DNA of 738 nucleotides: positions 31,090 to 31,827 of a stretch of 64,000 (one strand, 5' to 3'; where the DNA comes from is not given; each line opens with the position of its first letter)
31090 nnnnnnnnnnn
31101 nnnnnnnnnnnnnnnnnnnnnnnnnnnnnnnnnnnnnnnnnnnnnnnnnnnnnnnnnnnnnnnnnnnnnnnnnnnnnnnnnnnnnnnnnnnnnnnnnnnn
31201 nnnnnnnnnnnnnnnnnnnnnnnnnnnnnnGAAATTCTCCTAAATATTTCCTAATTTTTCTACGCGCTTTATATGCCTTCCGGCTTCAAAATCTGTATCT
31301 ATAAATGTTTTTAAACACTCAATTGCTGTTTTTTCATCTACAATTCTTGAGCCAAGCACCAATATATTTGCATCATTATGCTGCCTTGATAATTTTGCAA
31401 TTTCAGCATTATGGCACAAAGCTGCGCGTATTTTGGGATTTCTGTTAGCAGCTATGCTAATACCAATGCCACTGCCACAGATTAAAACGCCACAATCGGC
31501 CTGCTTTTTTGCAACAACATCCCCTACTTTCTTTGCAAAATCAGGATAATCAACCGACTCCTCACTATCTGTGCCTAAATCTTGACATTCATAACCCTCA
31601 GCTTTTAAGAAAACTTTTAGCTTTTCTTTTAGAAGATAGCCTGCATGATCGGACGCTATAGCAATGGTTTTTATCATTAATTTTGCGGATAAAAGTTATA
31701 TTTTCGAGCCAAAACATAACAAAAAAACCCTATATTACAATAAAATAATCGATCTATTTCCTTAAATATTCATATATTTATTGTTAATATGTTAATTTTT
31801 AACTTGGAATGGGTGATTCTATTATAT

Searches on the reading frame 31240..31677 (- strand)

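Call 7: search_protein_families(library=pfam, proteins=[window:31240-31677:-], max_evalue=0.001)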
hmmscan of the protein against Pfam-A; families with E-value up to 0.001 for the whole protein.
window:31240-31677:- (145 aa): 2 families
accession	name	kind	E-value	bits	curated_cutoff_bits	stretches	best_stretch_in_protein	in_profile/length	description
PF02502.23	LacAB_rpiB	-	1e-57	194.4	24.7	1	5-142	1-138/138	Ribose/Galactose Isomerase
PF14272.11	Gly_rich_SFCGS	-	0.00071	20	27.3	0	49-78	36-65/114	Glycine-rich SFCGS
